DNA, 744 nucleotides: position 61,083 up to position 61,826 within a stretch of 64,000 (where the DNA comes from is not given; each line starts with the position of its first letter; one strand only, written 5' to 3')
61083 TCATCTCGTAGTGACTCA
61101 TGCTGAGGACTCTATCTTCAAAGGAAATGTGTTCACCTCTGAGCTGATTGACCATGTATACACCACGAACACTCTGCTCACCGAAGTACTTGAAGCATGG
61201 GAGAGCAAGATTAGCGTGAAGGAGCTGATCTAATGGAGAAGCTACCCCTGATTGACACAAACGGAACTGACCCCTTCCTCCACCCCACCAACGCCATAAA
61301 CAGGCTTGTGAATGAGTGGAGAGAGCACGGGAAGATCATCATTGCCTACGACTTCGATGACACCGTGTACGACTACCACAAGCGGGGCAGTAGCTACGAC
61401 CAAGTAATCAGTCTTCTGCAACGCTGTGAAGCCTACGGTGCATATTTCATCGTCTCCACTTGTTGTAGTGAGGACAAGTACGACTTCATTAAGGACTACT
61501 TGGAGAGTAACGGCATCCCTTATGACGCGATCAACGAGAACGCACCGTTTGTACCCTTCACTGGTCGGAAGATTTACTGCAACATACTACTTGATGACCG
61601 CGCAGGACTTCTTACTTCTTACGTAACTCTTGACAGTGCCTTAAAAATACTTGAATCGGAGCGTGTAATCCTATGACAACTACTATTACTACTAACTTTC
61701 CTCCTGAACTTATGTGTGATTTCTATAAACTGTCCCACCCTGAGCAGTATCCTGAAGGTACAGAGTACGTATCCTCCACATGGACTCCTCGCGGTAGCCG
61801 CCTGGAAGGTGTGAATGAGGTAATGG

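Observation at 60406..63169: Coupled three-gene operon Prs-like kinase / HAD phosphatase / NAMPT-family enzyme: candidate NAD+ reconstitution module against NAD+-depleting immunity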

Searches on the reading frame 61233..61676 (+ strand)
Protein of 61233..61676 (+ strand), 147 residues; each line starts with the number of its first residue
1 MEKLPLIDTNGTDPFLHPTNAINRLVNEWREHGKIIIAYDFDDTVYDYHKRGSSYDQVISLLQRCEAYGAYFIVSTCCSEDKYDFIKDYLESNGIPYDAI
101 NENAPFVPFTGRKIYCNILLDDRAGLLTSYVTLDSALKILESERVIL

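Call 3: search_protein_families(library=pfam, proteins=[window:61233-61676:+], max_evalue=0.01)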
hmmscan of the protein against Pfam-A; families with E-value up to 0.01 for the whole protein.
window:61233-61676:+ (147 aa): 0 families

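Call 4: search_protein_families(library=phrogs, proteins=[window:61233-61676:+], max_evalue=0.001)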
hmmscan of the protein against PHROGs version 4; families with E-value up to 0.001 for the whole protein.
window:61233-61676:+ (147 aa): 2 families
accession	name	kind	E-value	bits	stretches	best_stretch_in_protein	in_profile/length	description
phrog_1238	-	moron, auxiliary metabolic gene and host takeover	5.1e-28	98.6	1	18-144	6-136/155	phosphoheptose isomerase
phrog_24386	-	unknown function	8e-08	32.7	1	35-129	4-104/339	-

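Call 5: search_protein_families(library=ncbifam, proteins=[window:61233-61676:+], max_evalue=0.01)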
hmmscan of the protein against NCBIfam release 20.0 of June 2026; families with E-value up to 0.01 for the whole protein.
window:61233-61676:+ (147 aa): 1 family
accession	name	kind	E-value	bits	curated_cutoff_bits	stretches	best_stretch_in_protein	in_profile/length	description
NF046079.1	HAD_phos_BT0820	equivalog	0.001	19.4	165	1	36-124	2-96/137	BT0820 family HAD-type phosphatase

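Call 15: search_solved_structures(query=window:61233-61676:+, max_evalue=10, show_alignments=3)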
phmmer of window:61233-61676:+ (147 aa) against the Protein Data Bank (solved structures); distinct sequences matched with E-value up to 10: 11.
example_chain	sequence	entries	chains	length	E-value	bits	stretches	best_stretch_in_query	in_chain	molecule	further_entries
8s02_B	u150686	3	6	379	0.083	16.1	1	52-98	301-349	BzdN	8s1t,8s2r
2mjy_A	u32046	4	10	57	0.18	15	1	31-82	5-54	Mambalgin-1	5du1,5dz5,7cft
5do6_A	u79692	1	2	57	0.18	15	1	31-82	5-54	Mambalgin-1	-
2mfa_A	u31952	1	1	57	0.19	14.9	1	31-82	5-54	Mambalgin-2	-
7ulb_A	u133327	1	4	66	0.21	14.8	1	30-82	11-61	Mambalgin-1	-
2p4z_A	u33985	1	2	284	0.28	14.4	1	44-92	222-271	Metal-dependent hydrolases of the beta-lactamase superfamily II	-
3wo1_A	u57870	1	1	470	0.65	13.2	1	66-107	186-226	Alanine-anticapsin ligase BacD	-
3wnz_A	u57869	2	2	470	0.65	13.2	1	66-107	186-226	Alanine-anticapsin ligase BacD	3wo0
3vmm_A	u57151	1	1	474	0.66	13.1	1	66-107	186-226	Alanine-anticapsin ligase BacD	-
2gf6_A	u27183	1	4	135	0.95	12.6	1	68-128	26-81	Conserved hypothetical protein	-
3t90_A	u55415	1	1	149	1.2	12.3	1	40-89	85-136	Glucose-6-phosphate acetyltransferase 1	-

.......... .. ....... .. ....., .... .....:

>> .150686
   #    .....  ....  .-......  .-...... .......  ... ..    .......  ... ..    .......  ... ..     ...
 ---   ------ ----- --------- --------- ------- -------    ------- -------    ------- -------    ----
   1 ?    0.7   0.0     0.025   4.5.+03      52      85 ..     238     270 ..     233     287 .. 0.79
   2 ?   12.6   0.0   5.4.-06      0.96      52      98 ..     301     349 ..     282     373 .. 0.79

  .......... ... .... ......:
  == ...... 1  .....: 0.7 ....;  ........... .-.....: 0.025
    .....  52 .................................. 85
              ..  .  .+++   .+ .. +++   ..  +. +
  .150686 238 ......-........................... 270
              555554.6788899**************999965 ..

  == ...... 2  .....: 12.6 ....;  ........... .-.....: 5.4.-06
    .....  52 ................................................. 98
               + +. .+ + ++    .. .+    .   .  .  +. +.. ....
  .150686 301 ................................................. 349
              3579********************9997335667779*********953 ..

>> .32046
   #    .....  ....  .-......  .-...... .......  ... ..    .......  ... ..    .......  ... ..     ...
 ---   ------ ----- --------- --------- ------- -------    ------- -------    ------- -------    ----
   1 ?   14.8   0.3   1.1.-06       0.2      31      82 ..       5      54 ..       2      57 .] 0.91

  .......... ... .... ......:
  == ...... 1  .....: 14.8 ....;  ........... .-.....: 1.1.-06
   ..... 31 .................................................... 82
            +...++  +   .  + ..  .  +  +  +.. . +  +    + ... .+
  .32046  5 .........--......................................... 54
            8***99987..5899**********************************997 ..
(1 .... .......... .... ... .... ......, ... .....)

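Call 20: search_dna_similar(query=window:61233-61676:+, collection=phages, mode=protein, max_rows=40, max_evalue=0.001)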
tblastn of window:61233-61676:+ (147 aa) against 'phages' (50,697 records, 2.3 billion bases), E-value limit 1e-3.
Records with a match: 133; places in all: 133; records where one place covers at least 80% of the query: 80.
Best place of each record, by identity: <60% 133.
By first word of the organism name: Bacillus 57; Listeria 38; Prevotella 15; Porphyromonas 10; uncultured 6; Bacteroides 3; Phage 1; Aeromonas 1; Vibrio 1; Bacteriophage 1.
By host as written in the record: Listeria monocytogenes 28; - 19; Prevotella sp. 15; Bacillus thuringiensis subsp. kurstaki 12; Bacillus thuringiensis subspecies kurstaki 7; Bacillus thuringiensis kurstaki 6; Bacillus cereus 4; Bacillus anthracis 4; and 30 more.
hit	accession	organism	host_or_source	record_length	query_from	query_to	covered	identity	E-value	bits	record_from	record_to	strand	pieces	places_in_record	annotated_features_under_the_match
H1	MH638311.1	Bacillus phage OmnioDeoPrimus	Bacillus thuringiensis DSM 350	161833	13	140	87%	48.1%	2e-31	122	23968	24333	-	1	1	71: hypothetical protein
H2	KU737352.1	Bacillus phage Nemo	Bacillus thuringiensis subsp. kurstaki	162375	13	140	87%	48.1%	2e-31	122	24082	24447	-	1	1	hydrolase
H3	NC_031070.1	Bacillus phage Nemo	Bacillus thuringiensis subsp. kurstaki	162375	13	140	87%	48.1%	2e-31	122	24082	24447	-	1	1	phosphoheptose isomerase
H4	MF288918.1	Bacillus phage Bubs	Bacillus thuringiensis DSM 350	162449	13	140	87%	48.1%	2e-31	122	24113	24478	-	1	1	hypothetical protein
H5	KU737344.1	Bacillus phage Nigalana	Bacillus thuringiensis subsp. kurstaki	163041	13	140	87%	48.1%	2e-31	122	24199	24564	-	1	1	hydrolase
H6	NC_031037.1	Bacillus phage Nigalana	Bacillus thuringiensis subsp. kurstaki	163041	13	140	87%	48.1%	2e-31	122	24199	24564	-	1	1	phosphoheptose isomerase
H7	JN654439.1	Bacillus phage BPS13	Bacillus cereus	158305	13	141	88%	46.9%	6e-32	124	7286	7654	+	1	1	hypothetical protein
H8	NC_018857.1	Bacillus phage BPS13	Bacillus cereus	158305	13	141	88%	46.9%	6e-32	124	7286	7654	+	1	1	phosphoheptose isomerase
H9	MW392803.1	Bacillus phage BCPG1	Bacillus cereus ATCC 27348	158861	13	141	88%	46.9%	6e-32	124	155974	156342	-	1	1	hypothetical protein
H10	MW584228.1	Bacillus phage BCPG3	Bacillus sp. ATCC 27348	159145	13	141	88%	46.9%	6e-32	124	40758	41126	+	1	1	haloacid dehalogenase type 3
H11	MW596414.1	Bacillus phage BCP18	Bacillus sp. ATCC 27348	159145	13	141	88%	46.9%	6e-32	124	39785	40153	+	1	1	haloacid dehalogenase type 3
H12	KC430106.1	Bacillus phage BPS10C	-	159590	13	141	88%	46.9%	8e-32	124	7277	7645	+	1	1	hypothetical protein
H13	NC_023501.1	Bacillus phage BPS10C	-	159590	13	141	88%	46.9%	8e-32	124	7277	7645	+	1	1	phosphoheptose isomerase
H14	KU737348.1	Bacillus phage Zuko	Bacillus thuringiensis subsp. kurstaki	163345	13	140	87%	47.3%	4e-31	122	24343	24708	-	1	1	phosphatase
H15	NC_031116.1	Bacillus phage Zuko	Bacillus thuringiensis subsp. kurstaki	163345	13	140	87%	47.3%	4e-31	122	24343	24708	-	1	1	phosphoheptose isomerase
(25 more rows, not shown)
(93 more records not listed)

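Call 21: get_annotated_region(hit=H3, flank=5000)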
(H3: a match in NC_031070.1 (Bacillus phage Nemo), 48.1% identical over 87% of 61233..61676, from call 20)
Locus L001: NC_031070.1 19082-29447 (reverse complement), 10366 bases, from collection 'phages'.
description: Bacillus phage Nemo, complete genome.
organism: Bacillus phage Nemo (NCBI taxid 1805950)
taxonomy: Viruses; Duplodnaviria; Heunggongvirae; Uroviricota; Caudoviricetes; Herelleviridae; Bastillevirinae; Wphvirus
host: Bacillus thuringiensis subsp. kurstaki; source: soil; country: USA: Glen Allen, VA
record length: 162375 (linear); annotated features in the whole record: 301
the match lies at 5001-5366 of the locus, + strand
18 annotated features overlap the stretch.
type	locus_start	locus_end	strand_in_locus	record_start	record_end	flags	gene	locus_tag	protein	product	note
CDS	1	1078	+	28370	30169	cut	-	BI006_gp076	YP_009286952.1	terminase large subunit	Terminase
CDS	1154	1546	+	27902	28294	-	-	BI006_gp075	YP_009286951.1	hypothetical protein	Hypothetical Protein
CDS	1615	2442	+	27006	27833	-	-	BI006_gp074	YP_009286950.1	amidase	Endolysin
CDS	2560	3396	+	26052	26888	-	-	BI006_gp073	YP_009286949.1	ribose-phosphate pyrophosphokinase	Ribose-Phosphate Pyrophosphokinase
CDS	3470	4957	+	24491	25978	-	-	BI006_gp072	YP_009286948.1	nicotinamide phosphoribosyl transferase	Nicotinamide Phophiribosyl Transferase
CDS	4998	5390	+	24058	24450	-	-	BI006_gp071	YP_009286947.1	phosphoheptose isomerase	Hydrolase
CDS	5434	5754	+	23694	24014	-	-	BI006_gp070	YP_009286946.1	hypothetical protein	Hypothetical Protein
CDS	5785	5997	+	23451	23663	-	-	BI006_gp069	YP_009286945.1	hypothetical protein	Hypothetical Protein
CDS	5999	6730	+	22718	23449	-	-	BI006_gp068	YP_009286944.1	hypothetical protein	Hypothetical Protein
CDS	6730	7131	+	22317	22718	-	-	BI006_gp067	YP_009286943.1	hypothetical protein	Hypothetical Protein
CDS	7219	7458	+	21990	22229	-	-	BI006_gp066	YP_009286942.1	DNA-binding protein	DNA Binding Protein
CDS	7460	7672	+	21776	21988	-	-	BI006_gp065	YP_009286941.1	hypothetical protein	Hypothetical Protein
CDS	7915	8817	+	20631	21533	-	-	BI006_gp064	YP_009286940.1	thymidylate synthase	Thymidylate Synthase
CDS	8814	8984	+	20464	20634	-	-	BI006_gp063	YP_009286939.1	hypothetical protein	Hypothetical Protein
CDS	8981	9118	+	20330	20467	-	-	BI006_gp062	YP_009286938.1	hypothetical protein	Hypothetical Protein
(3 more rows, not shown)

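Call 22: get_annotated_region(hit=H8, flank=5000)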
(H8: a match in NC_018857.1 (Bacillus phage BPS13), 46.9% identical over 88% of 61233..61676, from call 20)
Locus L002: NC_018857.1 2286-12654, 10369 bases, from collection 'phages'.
description: Bacillus phage BPS13, complete genome.
organism: Bacillus phage BPS13 (NCBI taxid 1136731)
taxonomy: Viruses; Duplodnaviria; Heunggongvirae; Uroviricota; Caudoviricetes; Herelleviridae; Bastillevirinae; Wphvirus; Wphvirus BPS13
host: Bacillus cereus; source: -; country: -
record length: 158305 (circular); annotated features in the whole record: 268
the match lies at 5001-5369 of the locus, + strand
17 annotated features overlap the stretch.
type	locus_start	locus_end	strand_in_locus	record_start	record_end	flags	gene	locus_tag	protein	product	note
CDS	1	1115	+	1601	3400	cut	-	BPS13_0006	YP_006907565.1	terminase large subunit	-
CDS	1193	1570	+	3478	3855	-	-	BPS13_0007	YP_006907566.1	hypothetical protein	-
CDS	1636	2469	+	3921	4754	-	-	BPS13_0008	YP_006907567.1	amidase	-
CDS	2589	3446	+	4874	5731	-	-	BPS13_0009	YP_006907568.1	ribose-phosphate pyrophosphokinase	-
CDS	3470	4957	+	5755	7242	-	-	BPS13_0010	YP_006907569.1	nicotinamide phosphoribosyl transferase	-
CDS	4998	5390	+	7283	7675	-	-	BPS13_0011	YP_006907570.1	phosphoheptose isomerase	-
CDS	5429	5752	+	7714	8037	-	-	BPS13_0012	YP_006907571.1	hypothetical protein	-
CDS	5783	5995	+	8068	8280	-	-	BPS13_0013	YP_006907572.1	hypothetical protein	-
CDS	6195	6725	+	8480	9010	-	-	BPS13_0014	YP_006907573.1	hypothetical protein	-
CDS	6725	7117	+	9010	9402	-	-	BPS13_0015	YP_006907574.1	hypothetical protein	-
CDS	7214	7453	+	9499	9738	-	-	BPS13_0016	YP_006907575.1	hypothetical protein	-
CDS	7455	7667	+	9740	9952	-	-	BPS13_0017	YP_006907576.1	hypothetical protein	-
CDS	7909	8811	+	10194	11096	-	-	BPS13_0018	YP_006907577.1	thymidylate synthase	-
CDS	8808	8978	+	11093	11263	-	-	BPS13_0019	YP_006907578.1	hypothetical protein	-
CDS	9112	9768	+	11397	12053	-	-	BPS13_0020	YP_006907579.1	AAA family ATPase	-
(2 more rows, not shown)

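Call 30: find_homologous_proteins(query=window:61233-61676:+, max_evalue=0.001)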
Query window:61233-61676:+ (147 aa): 288 proteins with E <= 0.001 among 294 candidates; the best 120 are listed.
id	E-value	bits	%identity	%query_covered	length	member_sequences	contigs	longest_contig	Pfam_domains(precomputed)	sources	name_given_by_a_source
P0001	2.4e-95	334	100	100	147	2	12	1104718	-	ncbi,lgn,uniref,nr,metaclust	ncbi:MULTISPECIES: hypothetical protein [unclassified Paenibacillus]|uniref:hypothetical protein n=1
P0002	4.2e-67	243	74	99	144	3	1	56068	-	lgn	-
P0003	5.8e-58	213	71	90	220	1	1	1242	-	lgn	-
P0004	9.4e-51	190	62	90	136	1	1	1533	-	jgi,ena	-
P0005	8.8e-50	186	63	89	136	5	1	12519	-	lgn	-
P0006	1.7e-49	186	63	89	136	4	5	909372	-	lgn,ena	-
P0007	2.1e-49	185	61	90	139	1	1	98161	-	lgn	-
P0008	3.7e-49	184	63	89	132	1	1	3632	-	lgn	-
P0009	1.0e-47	180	61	90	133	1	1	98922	-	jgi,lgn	jgi:hypothetical protein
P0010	1.9e-47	179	63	89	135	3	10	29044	-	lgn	-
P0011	2.0e-47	179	63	90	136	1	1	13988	-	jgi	jgi:hypothetical protein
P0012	2.8e-47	178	61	89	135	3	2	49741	-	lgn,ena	-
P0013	6.1e-47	177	63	87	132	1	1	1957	-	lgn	-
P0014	8.1e-47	177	59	90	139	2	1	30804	-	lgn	-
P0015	1.1e-46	176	62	90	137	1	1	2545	-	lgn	-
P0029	1.7e-44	169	59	91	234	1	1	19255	-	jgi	jgi:tRNA nucleotidyltransferase/poly(A) polymerase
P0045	2.2e-41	159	58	85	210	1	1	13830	-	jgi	jgi:hypothetical protein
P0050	1.7e-40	156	55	85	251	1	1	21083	-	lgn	-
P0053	2.0e-40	156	51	93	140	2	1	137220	-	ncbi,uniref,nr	ncbi:hypothetical protein IAQ67_28690 (plasmid) [Paenibacillus peoriae]|uniref:Uncharacterized prote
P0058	7.0e-40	154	55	91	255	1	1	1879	-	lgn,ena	-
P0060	2.1e-39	153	51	92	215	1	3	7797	-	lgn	-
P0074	5.2e-36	142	52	88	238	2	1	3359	-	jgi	-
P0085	7.2e-34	135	55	92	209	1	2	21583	-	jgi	jgi:hypothetical protein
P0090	1.3e-33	134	47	93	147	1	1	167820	-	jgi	jgi:hypothetical protein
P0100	1.7e-32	130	54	88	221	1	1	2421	-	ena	-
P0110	2.3e-31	127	51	82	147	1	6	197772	-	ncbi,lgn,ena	-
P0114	6.1e-31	125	49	86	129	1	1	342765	-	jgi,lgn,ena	-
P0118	7.6e-31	125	47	90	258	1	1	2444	PF09152.17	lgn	-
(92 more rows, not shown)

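Call 39: find_encoding_contigs(protein=P0001, flank=10000, max_places=6)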
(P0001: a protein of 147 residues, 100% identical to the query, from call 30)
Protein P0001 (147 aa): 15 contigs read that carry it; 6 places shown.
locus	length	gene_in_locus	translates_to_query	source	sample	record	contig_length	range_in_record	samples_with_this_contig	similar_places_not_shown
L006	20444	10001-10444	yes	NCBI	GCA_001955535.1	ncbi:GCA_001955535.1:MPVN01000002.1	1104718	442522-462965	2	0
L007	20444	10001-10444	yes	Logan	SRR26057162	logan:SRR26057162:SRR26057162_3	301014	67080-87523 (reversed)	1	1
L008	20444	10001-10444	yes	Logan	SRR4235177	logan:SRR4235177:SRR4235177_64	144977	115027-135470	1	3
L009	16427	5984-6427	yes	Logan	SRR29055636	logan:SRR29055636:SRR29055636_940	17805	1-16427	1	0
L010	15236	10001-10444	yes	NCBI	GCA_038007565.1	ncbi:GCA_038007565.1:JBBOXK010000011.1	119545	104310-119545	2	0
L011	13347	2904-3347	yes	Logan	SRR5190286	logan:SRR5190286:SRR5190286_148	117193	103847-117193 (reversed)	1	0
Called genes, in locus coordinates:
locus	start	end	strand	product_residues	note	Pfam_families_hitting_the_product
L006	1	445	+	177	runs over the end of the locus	-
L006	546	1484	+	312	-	-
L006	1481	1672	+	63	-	-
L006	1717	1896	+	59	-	-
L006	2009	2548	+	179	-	-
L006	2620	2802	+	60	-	-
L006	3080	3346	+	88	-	-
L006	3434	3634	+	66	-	-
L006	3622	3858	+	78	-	-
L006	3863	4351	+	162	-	-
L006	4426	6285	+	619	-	PF00176:SNF2-rel_dom, PF04851:ResIII (weak), PF00271:Helicase_C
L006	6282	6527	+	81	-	-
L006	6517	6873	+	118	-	-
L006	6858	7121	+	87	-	-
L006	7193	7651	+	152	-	-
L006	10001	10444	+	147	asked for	-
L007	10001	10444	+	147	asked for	-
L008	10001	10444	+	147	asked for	-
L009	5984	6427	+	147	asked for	-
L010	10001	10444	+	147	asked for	-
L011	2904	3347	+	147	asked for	-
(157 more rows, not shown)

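Call 45: find_related_loci(query=A1, collection=viral_contigs, flank=10000)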
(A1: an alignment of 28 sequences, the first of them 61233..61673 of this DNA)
Query A1 (147 aa) in viral_contigs; peptide patterns used: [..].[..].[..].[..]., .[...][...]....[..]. (x = any residue, [..] = any of these).
356 stretches matched a pattern; 277 encode a relative of the query (tblastn E <= 1e-3); the best 80 are kept; 80 distinct loci.
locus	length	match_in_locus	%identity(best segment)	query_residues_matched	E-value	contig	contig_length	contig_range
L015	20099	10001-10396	61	12-143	2e-51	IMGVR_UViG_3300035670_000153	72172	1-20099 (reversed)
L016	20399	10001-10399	59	13-145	2e-49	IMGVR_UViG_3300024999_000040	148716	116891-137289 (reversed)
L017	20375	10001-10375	63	13-137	1e-48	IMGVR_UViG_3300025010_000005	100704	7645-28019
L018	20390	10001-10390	59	13-142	9e-48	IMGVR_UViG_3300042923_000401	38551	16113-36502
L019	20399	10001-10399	55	12-144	1e-46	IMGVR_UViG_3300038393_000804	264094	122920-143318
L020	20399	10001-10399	55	12-144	1e-46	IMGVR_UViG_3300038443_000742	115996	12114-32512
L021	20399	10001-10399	55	12-144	1e-46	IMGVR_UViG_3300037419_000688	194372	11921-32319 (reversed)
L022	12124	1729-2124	55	13-144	3e-46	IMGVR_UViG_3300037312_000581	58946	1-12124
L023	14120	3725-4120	55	13-144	3e-46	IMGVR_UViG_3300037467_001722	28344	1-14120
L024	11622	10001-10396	55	10-141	9e-45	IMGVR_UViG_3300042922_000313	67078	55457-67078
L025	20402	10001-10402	51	13-146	3e-41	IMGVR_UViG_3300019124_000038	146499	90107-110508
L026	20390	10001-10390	51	13-142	1e-40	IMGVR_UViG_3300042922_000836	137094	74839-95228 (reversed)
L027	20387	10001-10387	50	13-141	2e-40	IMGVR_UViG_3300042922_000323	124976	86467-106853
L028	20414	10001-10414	47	3-137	6e-40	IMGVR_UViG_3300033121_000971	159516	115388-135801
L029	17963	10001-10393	50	13-143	7e-40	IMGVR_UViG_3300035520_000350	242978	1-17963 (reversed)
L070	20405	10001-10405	47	4-137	5e-35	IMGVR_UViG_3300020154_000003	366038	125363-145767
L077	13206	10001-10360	48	8-126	9e-35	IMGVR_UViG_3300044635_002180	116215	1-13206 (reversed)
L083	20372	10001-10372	52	12-137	8e-34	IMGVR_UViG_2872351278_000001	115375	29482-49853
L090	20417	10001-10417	41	7-144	9e-33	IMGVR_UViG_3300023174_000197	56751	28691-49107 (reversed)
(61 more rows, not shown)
